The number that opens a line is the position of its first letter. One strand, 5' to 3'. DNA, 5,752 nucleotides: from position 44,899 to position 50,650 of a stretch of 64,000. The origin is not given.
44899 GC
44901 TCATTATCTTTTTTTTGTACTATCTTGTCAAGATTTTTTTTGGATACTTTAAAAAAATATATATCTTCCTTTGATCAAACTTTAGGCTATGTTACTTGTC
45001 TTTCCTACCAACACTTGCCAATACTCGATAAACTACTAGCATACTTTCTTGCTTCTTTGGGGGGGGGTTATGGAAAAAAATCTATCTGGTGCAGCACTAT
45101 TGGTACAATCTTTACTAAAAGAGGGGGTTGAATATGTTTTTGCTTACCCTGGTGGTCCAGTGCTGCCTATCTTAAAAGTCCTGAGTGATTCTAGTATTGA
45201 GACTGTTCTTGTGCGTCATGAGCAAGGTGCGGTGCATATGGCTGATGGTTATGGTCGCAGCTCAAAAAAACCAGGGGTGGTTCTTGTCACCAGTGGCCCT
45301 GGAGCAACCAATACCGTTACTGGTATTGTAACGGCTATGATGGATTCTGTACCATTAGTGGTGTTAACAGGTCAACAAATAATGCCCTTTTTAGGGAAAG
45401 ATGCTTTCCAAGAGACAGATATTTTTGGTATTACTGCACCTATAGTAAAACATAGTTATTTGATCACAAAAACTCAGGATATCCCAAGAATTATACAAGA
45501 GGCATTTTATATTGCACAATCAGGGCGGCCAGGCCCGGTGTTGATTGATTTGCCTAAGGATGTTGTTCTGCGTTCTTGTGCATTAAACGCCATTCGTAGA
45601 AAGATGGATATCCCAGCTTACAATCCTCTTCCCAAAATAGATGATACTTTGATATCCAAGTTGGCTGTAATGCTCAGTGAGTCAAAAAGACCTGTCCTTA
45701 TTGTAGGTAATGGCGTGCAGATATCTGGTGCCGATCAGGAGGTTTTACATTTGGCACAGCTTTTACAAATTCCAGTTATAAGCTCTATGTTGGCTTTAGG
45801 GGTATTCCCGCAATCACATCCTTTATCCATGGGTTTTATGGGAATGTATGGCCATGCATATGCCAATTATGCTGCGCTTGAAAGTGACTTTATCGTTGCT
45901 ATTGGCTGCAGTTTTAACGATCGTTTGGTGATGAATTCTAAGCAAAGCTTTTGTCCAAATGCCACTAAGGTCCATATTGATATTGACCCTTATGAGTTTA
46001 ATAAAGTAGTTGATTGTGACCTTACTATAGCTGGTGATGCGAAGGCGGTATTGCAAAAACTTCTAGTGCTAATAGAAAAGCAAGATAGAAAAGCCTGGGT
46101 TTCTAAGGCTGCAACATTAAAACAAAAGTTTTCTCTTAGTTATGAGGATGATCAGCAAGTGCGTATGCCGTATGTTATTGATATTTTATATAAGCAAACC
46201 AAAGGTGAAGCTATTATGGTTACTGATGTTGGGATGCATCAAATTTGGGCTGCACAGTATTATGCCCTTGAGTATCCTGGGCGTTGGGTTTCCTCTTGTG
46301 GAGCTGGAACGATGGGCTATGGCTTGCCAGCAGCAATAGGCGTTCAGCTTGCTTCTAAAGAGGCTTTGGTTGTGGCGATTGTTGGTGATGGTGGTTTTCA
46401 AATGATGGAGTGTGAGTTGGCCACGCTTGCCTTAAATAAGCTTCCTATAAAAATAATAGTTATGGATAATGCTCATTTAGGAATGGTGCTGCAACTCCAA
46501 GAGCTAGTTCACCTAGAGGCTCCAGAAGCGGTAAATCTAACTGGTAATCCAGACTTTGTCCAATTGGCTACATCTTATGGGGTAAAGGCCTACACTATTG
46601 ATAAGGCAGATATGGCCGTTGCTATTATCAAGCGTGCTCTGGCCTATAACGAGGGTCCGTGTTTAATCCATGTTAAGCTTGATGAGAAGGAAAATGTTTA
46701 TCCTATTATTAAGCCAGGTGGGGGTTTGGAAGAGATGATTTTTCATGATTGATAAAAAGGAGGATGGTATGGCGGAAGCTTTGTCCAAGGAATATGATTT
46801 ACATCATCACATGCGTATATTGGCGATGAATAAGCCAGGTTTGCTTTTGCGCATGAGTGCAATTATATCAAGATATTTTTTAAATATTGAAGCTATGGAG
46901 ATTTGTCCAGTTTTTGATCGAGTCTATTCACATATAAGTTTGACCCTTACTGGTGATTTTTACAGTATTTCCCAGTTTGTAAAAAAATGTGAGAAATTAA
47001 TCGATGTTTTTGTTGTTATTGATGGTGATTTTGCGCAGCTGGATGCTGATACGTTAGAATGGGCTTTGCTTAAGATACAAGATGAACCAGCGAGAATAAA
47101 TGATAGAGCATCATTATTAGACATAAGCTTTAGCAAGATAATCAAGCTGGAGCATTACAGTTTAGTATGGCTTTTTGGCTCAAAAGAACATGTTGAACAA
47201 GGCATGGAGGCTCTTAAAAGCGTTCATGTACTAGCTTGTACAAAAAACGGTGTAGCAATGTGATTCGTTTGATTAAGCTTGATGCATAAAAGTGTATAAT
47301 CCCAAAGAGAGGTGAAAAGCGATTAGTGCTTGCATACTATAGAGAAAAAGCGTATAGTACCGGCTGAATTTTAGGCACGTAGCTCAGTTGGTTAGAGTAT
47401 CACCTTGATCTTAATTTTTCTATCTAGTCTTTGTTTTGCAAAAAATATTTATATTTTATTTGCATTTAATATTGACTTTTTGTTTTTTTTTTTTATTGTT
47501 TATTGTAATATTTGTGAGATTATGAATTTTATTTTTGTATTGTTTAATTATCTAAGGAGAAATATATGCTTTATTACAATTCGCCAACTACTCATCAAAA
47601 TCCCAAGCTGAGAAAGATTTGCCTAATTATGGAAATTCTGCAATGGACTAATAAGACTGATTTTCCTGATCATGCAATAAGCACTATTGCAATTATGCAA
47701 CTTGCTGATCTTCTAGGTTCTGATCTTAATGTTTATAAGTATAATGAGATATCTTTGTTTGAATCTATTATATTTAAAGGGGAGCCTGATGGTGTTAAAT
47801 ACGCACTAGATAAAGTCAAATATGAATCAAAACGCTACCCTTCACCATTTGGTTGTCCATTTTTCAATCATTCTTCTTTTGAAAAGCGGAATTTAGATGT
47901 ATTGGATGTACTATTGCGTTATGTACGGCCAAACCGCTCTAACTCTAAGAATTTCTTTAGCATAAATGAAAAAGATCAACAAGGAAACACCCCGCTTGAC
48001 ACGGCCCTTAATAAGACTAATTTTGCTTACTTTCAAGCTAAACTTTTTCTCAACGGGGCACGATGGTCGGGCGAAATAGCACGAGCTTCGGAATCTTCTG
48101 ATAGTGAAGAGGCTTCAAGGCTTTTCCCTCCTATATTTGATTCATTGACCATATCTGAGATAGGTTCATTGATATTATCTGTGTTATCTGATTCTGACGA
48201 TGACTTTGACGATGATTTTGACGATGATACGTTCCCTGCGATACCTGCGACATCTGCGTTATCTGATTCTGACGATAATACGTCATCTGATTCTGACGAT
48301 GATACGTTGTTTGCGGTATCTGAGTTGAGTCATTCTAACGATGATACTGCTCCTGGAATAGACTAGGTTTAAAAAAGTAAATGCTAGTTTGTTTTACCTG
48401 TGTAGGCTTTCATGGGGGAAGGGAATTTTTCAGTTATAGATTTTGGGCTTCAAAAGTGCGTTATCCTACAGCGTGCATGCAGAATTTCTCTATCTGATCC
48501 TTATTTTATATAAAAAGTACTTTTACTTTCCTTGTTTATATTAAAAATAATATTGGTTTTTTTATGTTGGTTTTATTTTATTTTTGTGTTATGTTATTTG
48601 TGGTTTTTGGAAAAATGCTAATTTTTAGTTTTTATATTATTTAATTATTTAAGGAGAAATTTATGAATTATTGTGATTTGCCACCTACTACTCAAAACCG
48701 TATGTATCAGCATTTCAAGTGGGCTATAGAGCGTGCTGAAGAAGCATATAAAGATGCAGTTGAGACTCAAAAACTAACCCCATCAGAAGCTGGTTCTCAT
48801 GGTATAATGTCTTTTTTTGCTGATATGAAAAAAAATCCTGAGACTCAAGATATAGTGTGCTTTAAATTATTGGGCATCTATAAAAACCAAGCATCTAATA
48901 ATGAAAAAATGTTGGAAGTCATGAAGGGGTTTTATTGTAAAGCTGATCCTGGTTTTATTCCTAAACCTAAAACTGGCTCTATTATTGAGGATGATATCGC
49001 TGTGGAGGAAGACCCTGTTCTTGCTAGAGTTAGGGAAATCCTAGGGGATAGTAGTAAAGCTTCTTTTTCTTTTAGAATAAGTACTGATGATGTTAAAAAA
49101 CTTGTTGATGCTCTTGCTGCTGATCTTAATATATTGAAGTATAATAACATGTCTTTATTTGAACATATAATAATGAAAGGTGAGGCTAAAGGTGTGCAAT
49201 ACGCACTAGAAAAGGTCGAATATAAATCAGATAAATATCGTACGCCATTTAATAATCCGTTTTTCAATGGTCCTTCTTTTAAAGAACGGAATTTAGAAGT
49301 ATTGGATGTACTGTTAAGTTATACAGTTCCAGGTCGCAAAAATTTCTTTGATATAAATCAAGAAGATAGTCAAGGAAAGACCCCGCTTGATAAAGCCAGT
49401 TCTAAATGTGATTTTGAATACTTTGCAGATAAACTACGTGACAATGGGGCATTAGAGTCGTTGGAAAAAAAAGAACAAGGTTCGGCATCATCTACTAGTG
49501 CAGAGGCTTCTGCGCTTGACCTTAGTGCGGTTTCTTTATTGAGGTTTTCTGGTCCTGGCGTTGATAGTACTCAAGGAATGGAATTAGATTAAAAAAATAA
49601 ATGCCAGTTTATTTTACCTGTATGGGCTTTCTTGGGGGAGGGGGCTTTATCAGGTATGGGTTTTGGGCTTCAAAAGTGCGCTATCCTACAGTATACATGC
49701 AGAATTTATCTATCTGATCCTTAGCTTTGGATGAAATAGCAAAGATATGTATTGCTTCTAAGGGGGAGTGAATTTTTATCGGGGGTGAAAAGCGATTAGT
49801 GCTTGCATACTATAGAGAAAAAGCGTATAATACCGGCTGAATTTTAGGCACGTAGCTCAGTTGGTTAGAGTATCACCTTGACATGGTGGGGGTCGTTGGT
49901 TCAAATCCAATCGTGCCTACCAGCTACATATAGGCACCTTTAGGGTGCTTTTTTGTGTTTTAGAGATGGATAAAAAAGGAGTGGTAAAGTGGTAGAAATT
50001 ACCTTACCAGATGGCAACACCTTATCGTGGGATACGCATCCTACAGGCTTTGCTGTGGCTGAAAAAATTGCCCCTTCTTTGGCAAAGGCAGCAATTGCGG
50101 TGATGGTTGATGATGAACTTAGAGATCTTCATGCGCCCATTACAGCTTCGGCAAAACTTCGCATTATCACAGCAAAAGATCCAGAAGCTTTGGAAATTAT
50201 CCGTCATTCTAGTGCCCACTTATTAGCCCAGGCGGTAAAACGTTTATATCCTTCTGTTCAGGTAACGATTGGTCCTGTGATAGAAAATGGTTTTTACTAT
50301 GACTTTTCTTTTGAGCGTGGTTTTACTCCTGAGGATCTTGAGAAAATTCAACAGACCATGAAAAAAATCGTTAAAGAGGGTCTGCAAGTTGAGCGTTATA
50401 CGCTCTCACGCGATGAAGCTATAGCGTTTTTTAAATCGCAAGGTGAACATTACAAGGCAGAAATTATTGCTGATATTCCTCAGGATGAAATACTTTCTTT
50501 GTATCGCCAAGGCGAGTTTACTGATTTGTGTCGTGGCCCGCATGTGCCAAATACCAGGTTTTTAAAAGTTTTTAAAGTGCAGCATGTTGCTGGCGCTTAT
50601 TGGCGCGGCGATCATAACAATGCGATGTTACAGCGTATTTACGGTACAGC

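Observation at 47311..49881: Insertion bracketed by a duplicated tRNA-Val promoter plus 5' half, breaking inside the anticodon (mirror image of classical tRNA islands)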

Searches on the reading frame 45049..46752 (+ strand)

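Call 6: search_protein_families(library=pfam, proteins=[window:45049-46752:+], max_evalue=1)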
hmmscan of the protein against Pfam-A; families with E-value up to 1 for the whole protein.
window:45049-46752:+ (567 aa): 4 families
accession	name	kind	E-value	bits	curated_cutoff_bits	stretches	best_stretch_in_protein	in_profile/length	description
PF02775.26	TPP_enzyme_C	-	6.1e-44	149.9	21.9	1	393-542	1-151/151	Thiamine pyrophosphate enzyme, C-terminal TPP binding domain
PF00205.28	TPP_enzyme_M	-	2.7e-42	144.2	30.4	1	202-338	1-137/137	Thiamine pyrophosphate enzyme, central domain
PF02776.23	TPP_enzyme_N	-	5.4e-39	133.1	26.8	1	13-127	2-118/119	Thiamine pyrophosphate enzyme, N-terminal TPP binding domain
PF09364.15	XFP_N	-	0.074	12.3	23.7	1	419-522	139-237/364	XFP N-terminal domain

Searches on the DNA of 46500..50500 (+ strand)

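Call 16: search_rna_families(source=window, start=46500, end=50500, threshold=evalue, max_evalue=1)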
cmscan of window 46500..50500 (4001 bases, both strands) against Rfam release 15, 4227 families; matches with E-value up to 1: 3.
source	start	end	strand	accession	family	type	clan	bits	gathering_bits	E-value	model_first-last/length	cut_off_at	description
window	49846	49919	+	RF00005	tRNA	Gene; tRNA;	CL00001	66.1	29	2.4e-13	1-71/71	no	tRNA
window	49884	50028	-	RF02194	HPnc0260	Gene; antisense;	-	52.8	59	0.00019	1-156/156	no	Bacterial antisense RNA HPnc0260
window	50377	50489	+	RF00114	S15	Cis-reg; leader;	CL00121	19.7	39.5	0.22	1-117/117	no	Ribosomal S15 leader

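Call 52: search_dna_similar(query=window:47264-49990:+, collection=plasmids, mode=distant, max_rows=8)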
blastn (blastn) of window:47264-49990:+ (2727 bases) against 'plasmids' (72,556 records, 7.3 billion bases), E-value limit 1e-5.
Records with a match: 48; places in all: 71; records where one place covers at least 80% of the query: 0.
Best place of each record, by identity: 95-99% 1; 90-95% 21; 80-90% 26.
By first word of the organism name: Burkholderia 14; Ralstonia 5; Caballeronia 4; Klebsiella 4; Escherichia 4; Cupriavidus 3; Neisseria 2; Pseudomonas 2; Listeria 2; Proteus 2; and 6 more.
By predicted mobility (MOB-suite, as given by PLSDB): non-mobilizable 37; mobilizable 11.
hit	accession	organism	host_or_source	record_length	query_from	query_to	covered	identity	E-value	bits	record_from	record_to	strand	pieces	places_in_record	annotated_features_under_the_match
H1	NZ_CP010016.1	Burkholderia thailandensis 34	-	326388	2580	2666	3%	90.8%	3e-24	122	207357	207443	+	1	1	none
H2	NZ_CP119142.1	Neisseria gonorrhoeae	Homo sapiens,whole organism,synovial ...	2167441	2583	2659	3%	96.1%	3e-25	126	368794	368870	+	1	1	none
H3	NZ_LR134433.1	Legionella adelaidensis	environmental,Cooling tower water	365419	2576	2663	3%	84.1%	2e-15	94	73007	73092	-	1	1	none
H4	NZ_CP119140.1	Neisseria gonorrhoeae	Homo sapiens,whole organism,blood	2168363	2583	2659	3%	94.8%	3e-24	122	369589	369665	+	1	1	none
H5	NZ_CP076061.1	Cupriavidus sp. EM10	Pure-cultured cell,sewage water sludge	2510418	2582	2659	3%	91.0%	2e-20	110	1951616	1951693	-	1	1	none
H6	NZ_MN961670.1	Pseudomonas putida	Homo sapiens,urine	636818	2583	2659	3%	92.2%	2e-21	113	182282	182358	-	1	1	none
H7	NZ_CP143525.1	Pseudomonas putida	culture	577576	2583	2659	3%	92.2%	2e-21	113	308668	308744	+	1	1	none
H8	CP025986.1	Ralstonia solanacearum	Cucurbita maxima,culture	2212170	2583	2659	3%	90.9%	8e-20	108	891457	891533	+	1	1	none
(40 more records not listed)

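Call 53: search_dna_similar(query=window:47264-49990:+, collection=phages, mode=distant, max_rows=8)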
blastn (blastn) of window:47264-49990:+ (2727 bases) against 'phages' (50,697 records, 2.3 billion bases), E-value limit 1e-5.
Records with a match: 9; places in all: 10; records where one place covers at least 80% of the query: 0.
Best place of each record, by identity: 90-95% 3; 80-90% 6.
By first word of the organism name: Listeria 4; Bacteriophage 1; Escherichia 1; Pasteurella 1; Microbacterium 1; Pseudomonas 1.
By host as written in the record: Listeria monocytogenes 4; - 1; Escherichia coli 503046 1; Pasteurella multocida Past30 1; Microbacterium radiodurans NRRL B-24799 1; Pseudomonas otitidis NK1 1.
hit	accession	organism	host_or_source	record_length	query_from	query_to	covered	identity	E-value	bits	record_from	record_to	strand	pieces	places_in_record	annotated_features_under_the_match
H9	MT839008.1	Bacteriophage sp.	human fecal samples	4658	2583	2659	3%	92.2%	6e-22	113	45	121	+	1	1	record has no annotation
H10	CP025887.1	Escherichia phage 503046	Escherichia coli 503046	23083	2588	2650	2%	90.5%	3e-13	84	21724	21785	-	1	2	record has no annotation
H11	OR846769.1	Listeria phage LM 4-11-1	Listeria monocytogenes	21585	2589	2650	2%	88.7%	4e-11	78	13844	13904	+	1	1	record has no annotation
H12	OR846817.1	Listeria phage LM 4-11-1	Listeria monocytogenes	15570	2589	2650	2%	88.7%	4e-11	78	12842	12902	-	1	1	record has no annotation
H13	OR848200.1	Listeria phage LM 4-14-1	Listeria monocytogenes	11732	2589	2650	2%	88.7%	4e-11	78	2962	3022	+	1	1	record has no annotation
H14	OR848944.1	Listeria phage LM 4-14-1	Listeria monocytogenes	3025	2589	2650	2%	88.7%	4e-11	78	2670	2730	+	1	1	record has no annotation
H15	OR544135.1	Pasteurella phage Pmp4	Pasteurella multocida Past30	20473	2590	2646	2%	89.5%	4e-11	77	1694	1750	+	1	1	tRNA-Val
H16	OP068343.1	Microbacterium phage Cece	Microbacterium radiodurans NRRL B-24799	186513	2590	2645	2%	83.9%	3e-6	62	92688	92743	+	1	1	134: tRNA-Val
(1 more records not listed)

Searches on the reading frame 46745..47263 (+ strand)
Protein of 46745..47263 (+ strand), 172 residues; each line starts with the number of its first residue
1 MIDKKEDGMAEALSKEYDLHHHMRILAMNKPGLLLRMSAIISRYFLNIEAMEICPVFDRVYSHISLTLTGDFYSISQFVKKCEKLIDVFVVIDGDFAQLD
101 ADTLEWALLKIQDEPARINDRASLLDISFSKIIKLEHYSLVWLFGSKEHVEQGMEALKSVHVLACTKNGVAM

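Call 6: search_protein_families(library=pfam, proteins=[window:46745-47263:+], max_evalue=1)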
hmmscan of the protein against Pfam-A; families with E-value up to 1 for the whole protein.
window:46745-47263:+ (172 aa): 4 families
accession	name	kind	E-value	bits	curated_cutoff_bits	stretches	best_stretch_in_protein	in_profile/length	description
PF22629.2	ACT_AHAS_ss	-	1.8e-08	34.9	27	1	24-88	2-65/67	AHAS small subunit-like ACT domain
PF01842.31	ACT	-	9.1e-05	22.6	27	1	24-59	4-39/66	ACT domain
PF13710.12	ACT_5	-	0.00079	19.6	27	1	30-89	2-60/62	ACT domain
PF13291.12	ACT_4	-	0.1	13.7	27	1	22-67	8-53/80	ACT domain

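Call 8: find_encoding_contigs(protein=window:46745-47263:+, flank=10000, max_places=10)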
Protein window:46745-47263:+ (172 aa): no gene with exactly this product is on record in the collection.

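Call 60: search_protein_families(library=ncbifam, proteins=[window:46745-47263:+], max_evalue=0.01)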
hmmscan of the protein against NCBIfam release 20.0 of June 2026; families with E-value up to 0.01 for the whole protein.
window:46745-47263:+ (172 aa): 3 families
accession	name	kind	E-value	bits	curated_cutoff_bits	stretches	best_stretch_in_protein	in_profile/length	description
NF008864.0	PRK11895.1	equivalog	6.2e-16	58.5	119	1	21-171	4-153/164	acetolactate synthase small subunit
TIGR00119.1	acolac_sm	equivalog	2.5e-13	50.3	56.9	1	21-170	3-151/158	acetolactate synthase small subunit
NF006036.0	PRK08178.1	equivalog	5.1e-06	26.4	128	1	23-92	17-85/102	acetolactate synthase small subunit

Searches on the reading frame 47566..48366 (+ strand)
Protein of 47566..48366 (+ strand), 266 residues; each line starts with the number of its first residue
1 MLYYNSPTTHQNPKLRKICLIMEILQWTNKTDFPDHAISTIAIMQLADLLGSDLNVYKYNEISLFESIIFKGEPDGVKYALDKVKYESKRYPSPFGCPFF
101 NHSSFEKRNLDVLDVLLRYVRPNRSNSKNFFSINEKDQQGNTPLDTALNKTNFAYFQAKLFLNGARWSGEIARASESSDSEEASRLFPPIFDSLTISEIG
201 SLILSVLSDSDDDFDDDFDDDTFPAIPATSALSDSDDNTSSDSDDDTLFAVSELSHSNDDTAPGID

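Call 6: search_protein_families(library=pfam, proteins=[window:47566-48366:+], max_evalue=1)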
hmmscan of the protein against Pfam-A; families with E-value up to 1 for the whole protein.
window:47566-48366:+ (266 aa): 2 families
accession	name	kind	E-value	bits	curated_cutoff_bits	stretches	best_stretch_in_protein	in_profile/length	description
PF15171.11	Spexin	-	0.0091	16.7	27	1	149-223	7-82/90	Neuropeptide secretory protein family, NPQ, spexin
PF13637.12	Ank_4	-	0.07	14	22.7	1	107-153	7-43/50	Ankyrin repeats (many copies)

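Call 12: list_cluster_members(proteins=[P0001, window:47566-48366:+, window:49989-51917:+])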
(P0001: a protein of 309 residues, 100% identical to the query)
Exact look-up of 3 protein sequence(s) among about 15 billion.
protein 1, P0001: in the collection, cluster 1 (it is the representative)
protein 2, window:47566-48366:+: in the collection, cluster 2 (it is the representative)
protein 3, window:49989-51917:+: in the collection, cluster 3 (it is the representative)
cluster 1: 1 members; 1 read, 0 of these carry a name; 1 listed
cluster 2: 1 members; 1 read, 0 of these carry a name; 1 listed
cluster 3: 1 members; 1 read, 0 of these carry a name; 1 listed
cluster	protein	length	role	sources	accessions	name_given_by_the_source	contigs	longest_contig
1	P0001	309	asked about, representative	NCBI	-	-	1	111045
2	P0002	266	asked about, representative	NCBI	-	-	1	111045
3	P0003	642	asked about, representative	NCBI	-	-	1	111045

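Call 59: search_protein_families(library=phrogs, proteins=[window:47566-48366:+], max_evalue=0.01)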
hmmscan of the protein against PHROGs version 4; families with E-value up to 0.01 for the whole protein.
window:47566-48366:+ (266 aa): 0 families

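Call 60: search_protein_families(library=ncbifam, proteins=[window:47566-48366:+], max_evalue=0.01)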
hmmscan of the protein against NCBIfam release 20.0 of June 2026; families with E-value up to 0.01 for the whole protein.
window:47566-48366:+ (266 aa): 0 families
